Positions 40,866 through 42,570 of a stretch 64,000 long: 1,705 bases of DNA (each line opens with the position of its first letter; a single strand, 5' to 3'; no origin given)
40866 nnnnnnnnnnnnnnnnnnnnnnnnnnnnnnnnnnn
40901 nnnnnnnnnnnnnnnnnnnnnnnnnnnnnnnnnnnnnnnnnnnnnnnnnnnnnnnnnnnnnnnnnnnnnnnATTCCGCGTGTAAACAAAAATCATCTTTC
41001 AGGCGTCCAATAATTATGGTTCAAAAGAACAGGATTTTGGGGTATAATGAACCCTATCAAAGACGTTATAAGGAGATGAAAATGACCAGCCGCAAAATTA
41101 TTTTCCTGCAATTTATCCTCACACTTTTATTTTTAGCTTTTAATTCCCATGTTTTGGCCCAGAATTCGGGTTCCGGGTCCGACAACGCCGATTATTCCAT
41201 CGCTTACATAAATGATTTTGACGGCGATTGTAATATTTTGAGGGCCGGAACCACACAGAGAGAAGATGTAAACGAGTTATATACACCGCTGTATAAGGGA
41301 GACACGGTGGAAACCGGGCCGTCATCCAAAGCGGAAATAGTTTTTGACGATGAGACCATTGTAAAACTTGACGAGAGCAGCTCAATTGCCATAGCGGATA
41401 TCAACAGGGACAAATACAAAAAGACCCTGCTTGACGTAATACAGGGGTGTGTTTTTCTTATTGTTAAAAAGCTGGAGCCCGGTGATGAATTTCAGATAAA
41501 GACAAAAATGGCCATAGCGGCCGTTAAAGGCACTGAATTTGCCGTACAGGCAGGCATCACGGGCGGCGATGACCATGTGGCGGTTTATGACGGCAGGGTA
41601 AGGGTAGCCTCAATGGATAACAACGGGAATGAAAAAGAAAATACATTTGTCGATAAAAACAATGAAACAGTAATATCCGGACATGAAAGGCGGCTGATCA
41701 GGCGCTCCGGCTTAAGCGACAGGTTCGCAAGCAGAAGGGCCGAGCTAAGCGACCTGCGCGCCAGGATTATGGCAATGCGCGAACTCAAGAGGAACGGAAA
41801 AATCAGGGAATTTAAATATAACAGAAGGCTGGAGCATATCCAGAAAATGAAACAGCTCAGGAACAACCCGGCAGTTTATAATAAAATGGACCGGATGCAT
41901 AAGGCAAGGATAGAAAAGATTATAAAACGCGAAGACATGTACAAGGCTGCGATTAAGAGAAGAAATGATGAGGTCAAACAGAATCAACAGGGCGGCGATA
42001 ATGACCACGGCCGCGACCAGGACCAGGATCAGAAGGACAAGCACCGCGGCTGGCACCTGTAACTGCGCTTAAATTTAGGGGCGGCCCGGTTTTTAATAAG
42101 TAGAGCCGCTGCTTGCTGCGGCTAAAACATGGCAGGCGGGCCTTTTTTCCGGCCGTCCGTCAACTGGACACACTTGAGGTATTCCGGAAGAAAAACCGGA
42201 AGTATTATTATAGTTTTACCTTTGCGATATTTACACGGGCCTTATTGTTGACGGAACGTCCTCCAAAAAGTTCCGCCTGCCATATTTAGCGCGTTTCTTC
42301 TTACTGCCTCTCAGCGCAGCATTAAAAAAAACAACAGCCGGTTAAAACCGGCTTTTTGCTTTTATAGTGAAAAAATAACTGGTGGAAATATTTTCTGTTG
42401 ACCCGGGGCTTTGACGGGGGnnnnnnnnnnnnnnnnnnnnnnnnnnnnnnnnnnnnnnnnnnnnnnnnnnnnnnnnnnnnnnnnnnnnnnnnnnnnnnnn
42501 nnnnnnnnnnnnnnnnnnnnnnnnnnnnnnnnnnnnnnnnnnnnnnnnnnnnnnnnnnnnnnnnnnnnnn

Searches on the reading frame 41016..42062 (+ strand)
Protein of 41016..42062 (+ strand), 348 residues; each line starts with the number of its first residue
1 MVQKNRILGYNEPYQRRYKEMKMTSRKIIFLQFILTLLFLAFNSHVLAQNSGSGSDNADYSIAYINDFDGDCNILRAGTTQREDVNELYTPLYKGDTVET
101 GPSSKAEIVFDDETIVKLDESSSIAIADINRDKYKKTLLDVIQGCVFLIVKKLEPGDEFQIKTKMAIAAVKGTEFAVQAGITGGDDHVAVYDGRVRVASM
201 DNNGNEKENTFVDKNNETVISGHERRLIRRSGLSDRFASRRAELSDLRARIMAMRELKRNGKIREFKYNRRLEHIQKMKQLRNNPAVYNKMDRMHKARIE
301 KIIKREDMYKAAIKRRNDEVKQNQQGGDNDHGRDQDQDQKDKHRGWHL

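Call 13: find_encoding_contigs(protein=window:41016-42062:+, flank=10000, max_places=10)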
Protein window:41016-42062:+ (348 aa): 2 contigs read that carry it; 2 places shown.
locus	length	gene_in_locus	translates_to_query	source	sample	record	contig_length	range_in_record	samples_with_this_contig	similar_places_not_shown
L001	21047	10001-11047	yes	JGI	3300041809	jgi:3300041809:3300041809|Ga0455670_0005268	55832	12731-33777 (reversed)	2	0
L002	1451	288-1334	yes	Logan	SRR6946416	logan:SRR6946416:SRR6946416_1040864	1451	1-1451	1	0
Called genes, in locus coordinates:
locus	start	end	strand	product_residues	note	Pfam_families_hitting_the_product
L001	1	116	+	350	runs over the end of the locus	PF13593:SBF_like, PF01758:SBF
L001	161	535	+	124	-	PF01451:LMWPc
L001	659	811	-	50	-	-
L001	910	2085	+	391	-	-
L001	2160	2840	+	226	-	PF09365:DUF2461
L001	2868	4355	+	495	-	-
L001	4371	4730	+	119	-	PF04993:TfoX_N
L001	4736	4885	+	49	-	-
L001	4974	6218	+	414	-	-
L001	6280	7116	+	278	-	PF00112:Peptidase_C1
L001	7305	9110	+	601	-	PF00005:ABC_tran, PF02463:SMC_N (faint), PF13555:AAA_29 (faint), PF13304:AAA_21 (faint), PF13401:AAA_22 (faint), PF12848:ABC_tran_Xtn, PF00005:ABC_tran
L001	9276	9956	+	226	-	PF00912:Transgly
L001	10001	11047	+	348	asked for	PF04773:FecR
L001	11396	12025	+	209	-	PF01381:HTH_3 (faint), PF12844:HTH_19 (weak), PF07883:Cupin_2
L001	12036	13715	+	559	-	PF00501:AMP-binding, PF13193:AMP-binding_C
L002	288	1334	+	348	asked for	PF04773:FecR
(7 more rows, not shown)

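Call 21: find_homologous_proteins(query=window:41016-42062:+, max_evalue=0.00001)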
Query window:41016-42062:+ (348 aa): 16 proteins with E <= 0.00001 among 2471 candidates.
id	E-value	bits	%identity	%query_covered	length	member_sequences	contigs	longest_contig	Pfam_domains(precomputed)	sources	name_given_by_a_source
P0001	2.7e-211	719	100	94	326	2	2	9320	PF04773.19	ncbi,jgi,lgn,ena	ncbi:MAG: FecR family protein [Candidatus Goldiibacteriota bacterium]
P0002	6.5e-161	553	75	93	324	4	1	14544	PF04773.19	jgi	jgi:hypothetical protein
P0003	1.3e-111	391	58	89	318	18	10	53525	PF04773.19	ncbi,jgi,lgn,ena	jgi:preprotein translocase subunit YajC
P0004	2.0e-108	381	60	85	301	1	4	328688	PF04773.19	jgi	jgi:preprotein translocase subunit YajC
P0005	2.0e-66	243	45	74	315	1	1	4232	PF04773.19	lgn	-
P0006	1.2e-59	220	38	89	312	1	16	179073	PF04773.19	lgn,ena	-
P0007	2.0e-58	216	39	88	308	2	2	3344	PF04773.19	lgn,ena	-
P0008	2.4e-57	213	42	83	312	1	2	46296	PF04773.19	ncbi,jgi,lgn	-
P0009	1.1e-56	211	43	78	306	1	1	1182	PF04773.19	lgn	-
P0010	4.6e-56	209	37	88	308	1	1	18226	PF04773.19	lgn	-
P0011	6.8e-55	205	41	80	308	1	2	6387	PF04773.19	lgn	-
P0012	4.9e-43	166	46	59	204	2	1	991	PF04773.19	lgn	-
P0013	4.4e-27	113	35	61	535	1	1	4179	PF04773.19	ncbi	-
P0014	2.8e-24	104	32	71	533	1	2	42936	PF04773.19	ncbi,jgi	-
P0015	4.2e-16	77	30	79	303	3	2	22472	PF04773.19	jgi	-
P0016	2.6e-15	75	31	69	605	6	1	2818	PF04773.19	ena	-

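Call 22: find_encoding_contigs(protein=P0002, flank=10000, max_places=3)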
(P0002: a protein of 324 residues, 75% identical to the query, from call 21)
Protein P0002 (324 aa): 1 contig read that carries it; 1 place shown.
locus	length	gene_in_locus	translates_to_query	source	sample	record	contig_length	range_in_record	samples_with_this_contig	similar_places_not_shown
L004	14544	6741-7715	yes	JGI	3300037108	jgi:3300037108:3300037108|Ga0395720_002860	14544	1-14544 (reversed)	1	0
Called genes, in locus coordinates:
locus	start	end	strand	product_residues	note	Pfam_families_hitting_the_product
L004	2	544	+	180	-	?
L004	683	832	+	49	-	-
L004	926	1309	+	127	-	PF04993:TfoX_N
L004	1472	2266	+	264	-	PF00112:Peptidase_C1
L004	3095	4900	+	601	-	PF00005:ABC_tran, PF02463:SMC_N (faint), PF13555:AAA_29 (faint), PF01926:MMR_HSR1 (faint), PF13304:AAA_21 (faint), PF13401:AAA_22 (faint), PF12848:ABC_tran_Xtn, PF00005:ABC_tran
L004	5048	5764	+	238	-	PF00912:Transgly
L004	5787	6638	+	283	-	PF02678:Pirin, PF05726:Pirin_C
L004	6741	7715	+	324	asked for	PF04773:FecR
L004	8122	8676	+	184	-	PF12844:HTH_19 (weak), PF13560:HTH_31 (weak), PF07883:Cupin_2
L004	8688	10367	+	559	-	PF00501:AMP-binding, PF13193:AMP-binding_C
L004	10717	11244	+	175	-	PF04542:Sigma70_r2, PF08281:Sigma70_r4_2 (weak), PF04545:Sigma70_r4 (weak)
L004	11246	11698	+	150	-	-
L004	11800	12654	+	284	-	-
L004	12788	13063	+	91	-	PF11680:DUF3276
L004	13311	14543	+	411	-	?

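Call 23: find_encoding_contigs(protein=P0004, flank=10000, max_places=3)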
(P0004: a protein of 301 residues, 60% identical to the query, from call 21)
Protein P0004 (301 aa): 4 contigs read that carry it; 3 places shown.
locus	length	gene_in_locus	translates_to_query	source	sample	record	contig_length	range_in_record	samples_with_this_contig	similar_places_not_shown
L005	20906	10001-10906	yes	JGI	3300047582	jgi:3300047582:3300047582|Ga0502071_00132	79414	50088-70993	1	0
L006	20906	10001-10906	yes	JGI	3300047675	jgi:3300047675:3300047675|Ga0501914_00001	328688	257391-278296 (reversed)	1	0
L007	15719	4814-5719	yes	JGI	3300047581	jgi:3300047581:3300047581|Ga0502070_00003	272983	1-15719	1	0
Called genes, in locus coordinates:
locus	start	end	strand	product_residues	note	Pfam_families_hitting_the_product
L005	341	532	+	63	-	PF12161:HsdM_N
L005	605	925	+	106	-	PF02384:N6_Mtase (weak)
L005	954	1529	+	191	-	PF02384:N6_Mtase, PF07669:Eco57I (weak)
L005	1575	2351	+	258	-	-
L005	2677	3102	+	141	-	PF22381:Staph_reg_Sar_Rot (weak), PF01978:TrmB (faint), PF12802:MarR_2, PF01047:MarR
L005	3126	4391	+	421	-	PF03092:BT1 (faint), PF05977:MFS_3 (faint), PF07690:MFS_1, PF12832:MFS_1_like, PF07690:MFS_1, PF00083:Sugar_tr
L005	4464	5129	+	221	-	PF13483:Lactamase_B_3, PF12706:Lactamase_B_2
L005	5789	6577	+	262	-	PF00112:Peptidase_C1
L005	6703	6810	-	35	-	-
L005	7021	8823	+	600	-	PF00005:ABC_tran, PF02463:SMC_N (faint), PF13555:AAA_29 (faint), PF13304:AAA_21 (faint), PF13401:AAA_22 (faint), PF12848:ABC_tran_Xtn, PF00005:ABC_tran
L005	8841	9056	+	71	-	-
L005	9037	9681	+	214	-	PF00912:Transgly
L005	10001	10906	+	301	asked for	PF04773:FecR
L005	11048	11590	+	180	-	PF01381:HTH_3 (weak), PF12844:HTH_19, PF13560:HTH_31 (faint), PF07883:Cupin_2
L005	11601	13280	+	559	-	PF00501:AMP-binding, PF13193:AMP-binding_C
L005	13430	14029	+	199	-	PF04542:Sigma70_r2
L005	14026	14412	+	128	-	-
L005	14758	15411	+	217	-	PF05239:PRC (faint)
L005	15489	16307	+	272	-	-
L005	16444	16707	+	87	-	PF11680:DUF3276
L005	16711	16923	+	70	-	-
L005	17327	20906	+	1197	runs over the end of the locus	PF01270:Glyco_hydro_8, PF03425:CBM_11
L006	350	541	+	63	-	PF12161:HsdM_N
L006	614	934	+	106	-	PF02384:N6_Mtase (weak)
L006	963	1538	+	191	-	PF02384:N6_Mtase, PF07669:Eco57I (weak)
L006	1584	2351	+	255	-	-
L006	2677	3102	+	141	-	PF22381:Staph_reg_Sar_Rot (weak), PF01978:TrmB (faint), PF12802:MarR_2, PF01047:MarR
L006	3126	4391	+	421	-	PF03092:BT1 (faint), PF05977:MFS_3 (faint), PF07690:MFS_1, PF12832:MFS_1_like, PF07690:MFS_1, PF00083:Sugar_tr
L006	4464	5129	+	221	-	PF13483:Lactamase_B_3, PF12706:Lactamase_B_2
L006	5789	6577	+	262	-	PF00112:Peptidase_C1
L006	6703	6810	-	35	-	-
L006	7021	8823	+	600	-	PF00005:ABC_tran, PF02463:SMC_N (faint), PF13555:AAA_29 (faint), PF13304:AAA_21 (faint), PF13401:AAA_22 (faint), PF12848:ABC_tran_Xtn, PF00005:ABC_tran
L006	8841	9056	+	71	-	-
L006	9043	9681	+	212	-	PF00912:Transgly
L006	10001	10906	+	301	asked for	PF04773:FecR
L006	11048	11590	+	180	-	PF01381:HTH_3 (weak), PF12844:HTH_19, PF13560:HTH_31 (faint), PF07883:Cupin_2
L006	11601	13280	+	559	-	PF00501:AMP-binding, PF13193:AMP-binding_C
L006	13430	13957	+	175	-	PF04542:Sigma70_r2, PF08281:Sigma70_r4_2 (weak), PF04545:Sigma70_r4 (weak)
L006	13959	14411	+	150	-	-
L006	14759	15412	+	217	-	PF05239:PRC (faint)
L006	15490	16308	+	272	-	-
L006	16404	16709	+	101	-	PF11680:DUF3276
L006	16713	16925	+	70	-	-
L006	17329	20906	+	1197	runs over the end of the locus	PF01270:Glyco_hydro_8, PF03425:CBM_11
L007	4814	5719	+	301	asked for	PF04773:FecR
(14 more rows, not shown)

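Call 24: find_encoding_contigs(protein=P0003, flank=10000, max_places=4)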
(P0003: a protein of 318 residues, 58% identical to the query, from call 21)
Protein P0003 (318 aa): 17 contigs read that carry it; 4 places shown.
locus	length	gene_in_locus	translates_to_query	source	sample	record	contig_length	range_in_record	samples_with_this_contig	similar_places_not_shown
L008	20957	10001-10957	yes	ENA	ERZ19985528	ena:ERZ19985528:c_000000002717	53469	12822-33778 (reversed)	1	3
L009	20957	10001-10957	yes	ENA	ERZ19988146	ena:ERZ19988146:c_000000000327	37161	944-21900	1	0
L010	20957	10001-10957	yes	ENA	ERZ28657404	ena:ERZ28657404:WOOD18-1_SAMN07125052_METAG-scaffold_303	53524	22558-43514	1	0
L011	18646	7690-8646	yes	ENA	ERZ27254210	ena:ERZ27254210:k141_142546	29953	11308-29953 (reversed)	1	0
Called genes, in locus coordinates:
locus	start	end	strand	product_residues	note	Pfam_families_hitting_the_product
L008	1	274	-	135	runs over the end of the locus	PF00072:Response_reg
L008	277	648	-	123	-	PF07892:DUF1667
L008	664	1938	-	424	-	PF00070:Pyr_redox (faint), PF00890:FAD_binding_2 (weak), PF01266:DAO (weak), PF03486:HI0933_like (weak), PF07992:Pyr_redox_2, PF12831:FAD_oxidored, PF13450:NAD_binding_8 (weak), PF13738:Pyr_redox_3 (weak), +1 more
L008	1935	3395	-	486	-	PF01266:DAO, PF01494:FAD_binding_3 (faint), PF13450:NAD_binding_8 (weak), PF04324:Fer2_BFD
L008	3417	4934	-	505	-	PF00370:FGGY_N, PF02782:FGGY_C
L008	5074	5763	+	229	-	PF09365:DUF2461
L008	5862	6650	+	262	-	PF00112:Peptidase_C1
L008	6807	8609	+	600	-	PF00005:ABC_tran, PF02463:SMC_N (faint), PF13304:AAA_21 (faint), PF13401:AAA_22 (faint), PF12848:ABC_tran_Xtn, PF00005:ABC_tran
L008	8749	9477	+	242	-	PF00912:Transgly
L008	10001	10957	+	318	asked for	PF04773:FecR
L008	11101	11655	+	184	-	PF01381:HTH_3 (faint), PF12844:HTH_19, PF07883:Cupin_2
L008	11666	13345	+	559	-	PF00501:AMP-binding, PF13193:AMP-binding_C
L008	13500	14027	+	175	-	PF04542:Sigma70_r2, PF08281:Sigma70_r4_2 (weak), PF04545:Sigma70_r4 (weak)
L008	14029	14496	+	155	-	-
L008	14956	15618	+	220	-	PF11172:DUF2959 (faint)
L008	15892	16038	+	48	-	PF18919:DUF5670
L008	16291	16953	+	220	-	PF05239:PRC (weak)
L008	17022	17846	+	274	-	-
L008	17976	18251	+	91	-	PF11680:DUF3276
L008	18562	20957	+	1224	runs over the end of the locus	PF01270:Glyco_hydro_8, PF03425:CBM_11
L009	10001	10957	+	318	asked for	PF04773:FecR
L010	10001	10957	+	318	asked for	PF04773:FecR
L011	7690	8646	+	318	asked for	PF04773:FecR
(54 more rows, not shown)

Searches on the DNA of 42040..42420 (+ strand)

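Call 35: search_rna_families(source=window, start=42040, end=42420, threshold=evalue, max_evalue=10)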
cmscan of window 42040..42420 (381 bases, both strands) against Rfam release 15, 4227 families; matches with E-value up to 10: 13.
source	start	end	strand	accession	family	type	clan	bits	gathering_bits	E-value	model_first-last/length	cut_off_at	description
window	42322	42387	+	RF02351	psRNA14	Gene; sRNA;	-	22.3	60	0.19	1-84/84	no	Proteobacteria sRNA psRNA14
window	42188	42333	-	RF00515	PyrR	Cis-reg;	-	21.8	54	0.82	1-115/115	no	PyrR binding site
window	42328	42400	+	RF02900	AaHKsRNA82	Gene; sRNA;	-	18.5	51.4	3.2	1-81/81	no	Aggregatibacter sRNA 82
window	42281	42363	+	RF02074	STnc240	Gene; sRNA;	-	18.5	55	3.5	1-77/77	no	Enterobacterial sRNA STnc240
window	42302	42381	+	RF02980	freshwater-2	Cis-reg;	-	15.9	49.9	5.2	1-84/84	no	freshwater-2 RNA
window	42324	42394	-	RF02053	STnc430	Gene; sRNA;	-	15.7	47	6.3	1-162/162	no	Enterobacterial sRNA STnc430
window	42329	42382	-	RF02891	AgrB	Gene; antisense;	-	14.1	40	10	1-84/84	no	ArsR-gov region gene B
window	42326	42400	+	RF00516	ylbH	Cis-reg; leader;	-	13.7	50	1.6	1-122/122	no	ylbH leader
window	42127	42211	-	RF02913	pemK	Cis-reg;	-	13.7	34.8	5.6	1-61/61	no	pemK RNA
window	42323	42420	-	RF00558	L20_leader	Cis-reg; leader;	-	13.4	58.7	6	27-127/127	5'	Ribosomal protein L20 leader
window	42305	42360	+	RF02901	AaHKsRNA41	Gene; sRNA;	-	13.1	97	1.3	1-187/187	no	Aggregatibacter sRNA 41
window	42096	42213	-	RF02356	BjrC1505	Gene; sRNA;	-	12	50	10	1-140/140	no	Alphaproteobacterial sRNA BjrC1505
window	42321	42396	+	RF02494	Gl_U6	Gene; snRNA; splicing;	-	11.7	100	9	1-102/102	no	Giardia U6 spliceosomal RNA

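Call 69: search_dna_similar(query=window:42063-42300:+, collection=plasmids, mode=distant, max_evalue=0.001, max_rows=10)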
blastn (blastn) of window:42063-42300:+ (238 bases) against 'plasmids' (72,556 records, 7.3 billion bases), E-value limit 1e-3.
No match.

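Call 70: search_dna_similar(query=window:42063-42300:+, collection=phages, mode=distant, max_evalue=0.001, max_rows=10)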
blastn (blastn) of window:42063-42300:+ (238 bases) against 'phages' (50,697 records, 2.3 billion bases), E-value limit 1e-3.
No match.
